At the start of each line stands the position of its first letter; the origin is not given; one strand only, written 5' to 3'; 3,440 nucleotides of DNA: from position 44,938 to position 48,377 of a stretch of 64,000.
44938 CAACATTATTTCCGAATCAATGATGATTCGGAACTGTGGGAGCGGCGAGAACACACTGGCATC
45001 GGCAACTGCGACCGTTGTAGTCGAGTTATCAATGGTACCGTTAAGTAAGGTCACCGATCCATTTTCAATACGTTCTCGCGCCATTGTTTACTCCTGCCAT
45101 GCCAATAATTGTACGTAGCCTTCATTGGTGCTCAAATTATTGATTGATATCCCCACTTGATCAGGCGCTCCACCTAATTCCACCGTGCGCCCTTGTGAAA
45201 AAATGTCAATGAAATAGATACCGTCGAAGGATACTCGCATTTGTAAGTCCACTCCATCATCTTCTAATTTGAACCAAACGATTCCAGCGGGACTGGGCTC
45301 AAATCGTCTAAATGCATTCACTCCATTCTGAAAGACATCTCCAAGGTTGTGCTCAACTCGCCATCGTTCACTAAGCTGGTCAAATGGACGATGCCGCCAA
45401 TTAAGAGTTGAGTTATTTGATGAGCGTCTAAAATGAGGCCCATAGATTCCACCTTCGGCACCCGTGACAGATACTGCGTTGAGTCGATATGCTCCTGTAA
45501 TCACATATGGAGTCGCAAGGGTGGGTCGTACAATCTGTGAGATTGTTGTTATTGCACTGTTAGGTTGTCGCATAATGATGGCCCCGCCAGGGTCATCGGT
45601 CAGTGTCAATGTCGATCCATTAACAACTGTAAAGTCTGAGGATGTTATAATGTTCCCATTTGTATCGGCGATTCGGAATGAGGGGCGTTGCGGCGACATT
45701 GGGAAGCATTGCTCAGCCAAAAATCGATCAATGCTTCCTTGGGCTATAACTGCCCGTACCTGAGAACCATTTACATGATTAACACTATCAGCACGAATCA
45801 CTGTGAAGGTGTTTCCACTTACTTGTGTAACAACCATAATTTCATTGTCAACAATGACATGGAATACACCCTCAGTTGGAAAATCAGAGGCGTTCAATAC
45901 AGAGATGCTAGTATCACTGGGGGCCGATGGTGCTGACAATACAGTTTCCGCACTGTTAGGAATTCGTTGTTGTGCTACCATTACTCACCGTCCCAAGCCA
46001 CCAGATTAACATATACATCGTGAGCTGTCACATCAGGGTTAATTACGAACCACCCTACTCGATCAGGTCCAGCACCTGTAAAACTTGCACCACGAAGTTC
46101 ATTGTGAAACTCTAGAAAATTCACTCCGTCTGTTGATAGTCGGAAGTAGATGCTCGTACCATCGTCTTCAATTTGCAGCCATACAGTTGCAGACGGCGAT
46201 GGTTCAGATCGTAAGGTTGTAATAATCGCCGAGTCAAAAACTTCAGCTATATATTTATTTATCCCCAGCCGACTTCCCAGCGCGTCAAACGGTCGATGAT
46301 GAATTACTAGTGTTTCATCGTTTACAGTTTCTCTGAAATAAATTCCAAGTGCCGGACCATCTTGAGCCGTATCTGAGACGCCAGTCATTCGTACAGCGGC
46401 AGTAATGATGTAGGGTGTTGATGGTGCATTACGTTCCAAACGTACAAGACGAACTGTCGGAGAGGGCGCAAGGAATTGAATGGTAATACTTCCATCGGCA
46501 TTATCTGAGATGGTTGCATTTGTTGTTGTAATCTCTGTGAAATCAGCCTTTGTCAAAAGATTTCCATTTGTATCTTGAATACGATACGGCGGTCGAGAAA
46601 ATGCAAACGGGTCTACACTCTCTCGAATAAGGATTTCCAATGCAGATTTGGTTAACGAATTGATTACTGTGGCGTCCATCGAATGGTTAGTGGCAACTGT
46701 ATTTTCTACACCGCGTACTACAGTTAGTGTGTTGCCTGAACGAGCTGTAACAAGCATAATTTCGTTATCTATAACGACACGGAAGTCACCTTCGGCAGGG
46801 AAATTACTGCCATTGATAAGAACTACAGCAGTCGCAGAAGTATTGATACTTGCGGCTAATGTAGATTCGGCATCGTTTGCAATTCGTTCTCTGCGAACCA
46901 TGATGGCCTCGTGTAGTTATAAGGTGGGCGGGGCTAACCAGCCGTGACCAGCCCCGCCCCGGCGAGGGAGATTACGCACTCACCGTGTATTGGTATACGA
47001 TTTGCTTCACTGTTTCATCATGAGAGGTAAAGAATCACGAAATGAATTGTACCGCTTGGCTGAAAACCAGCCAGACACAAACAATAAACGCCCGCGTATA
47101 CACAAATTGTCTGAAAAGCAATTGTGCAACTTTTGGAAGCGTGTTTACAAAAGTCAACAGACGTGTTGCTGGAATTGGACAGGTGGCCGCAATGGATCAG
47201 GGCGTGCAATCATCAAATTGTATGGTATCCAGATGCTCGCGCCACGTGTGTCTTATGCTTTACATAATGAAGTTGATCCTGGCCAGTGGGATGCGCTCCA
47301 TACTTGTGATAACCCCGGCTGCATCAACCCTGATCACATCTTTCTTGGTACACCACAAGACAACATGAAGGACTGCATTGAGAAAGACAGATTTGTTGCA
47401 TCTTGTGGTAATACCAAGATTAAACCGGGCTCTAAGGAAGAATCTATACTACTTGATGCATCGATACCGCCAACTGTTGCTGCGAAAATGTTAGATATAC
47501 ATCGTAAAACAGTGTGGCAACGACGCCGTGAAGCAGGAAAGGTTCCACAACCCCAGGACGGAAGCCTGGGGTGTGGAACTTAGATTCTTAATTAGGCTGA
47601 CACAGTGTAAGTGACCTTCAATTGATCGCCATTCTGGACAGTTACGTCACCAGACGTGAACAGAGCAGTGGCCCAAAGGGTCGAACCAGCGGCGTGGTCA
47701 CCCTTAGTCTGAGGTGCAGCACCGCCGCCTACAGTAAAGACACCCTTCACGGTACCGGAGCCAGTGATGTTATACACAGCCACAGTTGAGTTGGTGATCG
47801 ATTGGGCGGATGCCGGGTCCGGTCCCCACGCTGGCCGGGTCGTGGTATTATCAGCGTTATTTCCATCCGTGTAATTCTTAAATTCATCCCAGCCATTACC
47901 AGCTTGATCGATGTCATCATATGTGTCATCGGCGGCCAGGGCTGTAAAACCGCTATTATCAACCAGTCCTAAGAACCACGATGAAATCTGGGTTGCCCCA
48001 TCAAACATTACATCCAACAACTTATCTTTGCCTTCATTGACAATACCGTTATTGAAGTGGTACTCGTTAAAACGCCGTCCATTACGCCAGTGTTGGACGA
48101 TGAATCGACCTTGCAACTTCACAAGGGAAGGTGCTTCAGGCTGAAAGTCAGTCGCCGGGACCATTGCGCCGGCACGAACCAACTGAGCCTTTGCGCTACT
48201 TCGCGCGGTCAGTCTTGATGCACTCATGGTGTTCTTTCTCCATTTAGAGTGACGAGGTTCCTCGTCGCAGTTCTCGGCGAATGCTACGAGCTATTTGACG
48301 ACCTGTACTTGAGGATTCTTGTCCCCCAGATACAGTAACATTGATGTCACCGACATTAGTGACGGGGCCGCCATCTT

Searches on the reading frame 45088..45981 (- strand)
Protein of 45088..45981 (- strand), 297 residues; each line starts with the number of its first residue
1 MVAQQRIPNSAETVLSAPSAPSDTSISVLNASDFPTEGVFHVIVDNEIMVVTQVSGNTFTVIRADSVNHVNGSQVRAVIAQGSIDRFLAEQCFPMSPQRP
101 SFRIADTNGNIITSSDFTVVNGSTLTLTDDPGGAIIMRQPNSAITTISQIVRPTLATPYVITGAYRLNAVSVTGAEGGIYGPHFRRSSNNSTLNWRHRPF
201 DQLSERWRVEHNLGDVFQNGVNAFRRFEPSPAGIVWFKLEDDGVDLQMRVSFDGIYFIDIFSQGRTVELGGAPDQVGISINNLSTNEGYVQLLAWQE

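Call 29: search_protein_families(library=phrogs, proteins=[window:45088-45981:-], max_evalue=0.001)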
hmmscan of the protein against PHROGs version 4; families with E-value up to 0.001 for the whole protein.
window:45088-45981:- (297 aa): 1 family
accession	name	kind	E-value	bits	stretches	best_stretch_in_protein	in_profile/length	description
phrog_19068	-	unknown function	5.6e-05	23.7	1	115-283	84-250/267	-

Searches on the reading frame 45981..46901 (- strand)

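Call 29: search_protein_families(library=phrogs, proteins=[window:45981-46901:-], max_evalue=0.001)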
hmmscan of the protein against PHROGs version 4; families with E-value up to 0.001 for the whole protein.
window:45981-46901:- (306 aa): 10 families
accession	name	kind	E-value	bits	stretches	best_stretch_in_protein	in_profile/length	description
phrog_8469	-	tail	1.5e-09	38.6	1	6-92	4-100/303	tail fiber protein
phrog_19068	-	unknown function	3.7e-08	34.1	1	121-302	86-263/267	-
phrog_11439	-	tail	7e-07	28.8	1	9-83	198-276/775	tail fiber protein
phrog_23837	-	head and packaging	2.2e-06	27.8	1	3-80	6-89/507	virion structural protein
phrog_12150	-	unknown function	7.8e-06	26.1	1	3-79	3-84/477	-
phrog_1101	-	tail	2.4e-05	23.4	1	12-80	556-629/1405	tail protein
phrog_6427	-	unknown function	9.8e-05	21.9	1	9-94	8-107/675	-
phrog_7578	-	unknown function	0.00012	22.2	1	10-82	23-100/300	-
phrog_38058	-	tail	0.00013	21.3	1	10-79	17-96/708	tail fiber protein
phrog_30299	-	tail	0.00028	20.9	1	6-109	4-116/425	tail fiber protein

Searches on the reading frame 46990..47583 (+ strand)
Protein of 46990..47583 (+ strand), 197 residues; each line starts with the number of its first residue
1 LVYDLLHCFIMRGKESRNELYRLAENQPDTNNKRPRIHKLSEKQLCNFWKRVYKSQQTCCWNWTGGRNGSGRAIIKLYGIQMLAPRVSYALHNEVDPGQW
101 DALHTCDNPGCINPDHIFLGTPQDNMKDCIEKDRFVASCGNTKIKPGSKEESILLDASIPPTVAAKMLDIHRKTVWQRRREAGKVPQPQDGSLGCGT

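Call 85: search_protein_families(library=pfam, proteins=[window:46990-47583:+], max_evalue=0.01)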
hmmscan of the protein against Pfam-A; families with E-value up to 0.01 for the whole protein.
window:46990-47583:+ (197 aa): 2 families
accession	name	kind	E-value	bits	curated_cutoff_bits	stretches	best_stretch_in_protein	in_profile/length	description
PF05551.17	zf-His_Me_endon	-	0.00062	20.4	27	1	101-127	66-92/131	Zinc-binding loop region of homing endonuclease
PF13392.12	HNH_3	-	0.0013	18.7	24.8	1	98-126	17-45/46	HNH endonuclease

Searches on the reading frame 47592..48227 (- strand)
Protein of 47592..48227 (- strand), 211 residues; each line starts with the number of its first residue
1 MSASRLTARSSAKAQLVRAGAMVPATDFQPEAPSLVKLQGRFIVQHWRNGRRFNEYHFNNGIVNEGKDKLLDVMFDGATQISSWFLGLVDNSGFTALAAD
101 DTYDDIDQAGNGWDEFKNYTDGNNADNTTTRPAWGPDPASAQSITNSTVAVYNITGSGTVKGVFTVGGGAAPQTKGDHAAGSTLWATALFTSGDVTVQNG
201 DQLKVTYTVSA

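Call 14: search_protein_families(library=phrogs, proteins=[window:47592-48227:-], max_evalue=0.001)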
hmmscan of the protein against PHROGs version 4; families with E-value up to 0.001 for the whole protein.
window:47592-48227:- (211 aa): 1 family
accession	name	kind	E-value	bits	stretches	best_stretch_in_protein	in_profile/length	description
phrog_8123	-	unknown function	6.3e-13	49.8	1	54-209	45-188/192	-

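Call 15: search_protein_families(library=pfam, proteins=[window:47592-48227:-], max_evalue=0.001)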
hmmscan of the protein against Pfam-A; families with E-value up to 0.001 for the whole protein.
window:47592-48227:- (211 aa): 0 families

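Call 93: search_protein_families(library=ncbifam, proteins=[window:47592-48227:-], max_evalue=0.01)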
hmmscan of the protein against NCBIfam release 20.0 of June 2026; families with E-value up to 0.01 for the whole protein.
window:47592-48227:- (211 aa): 0 families
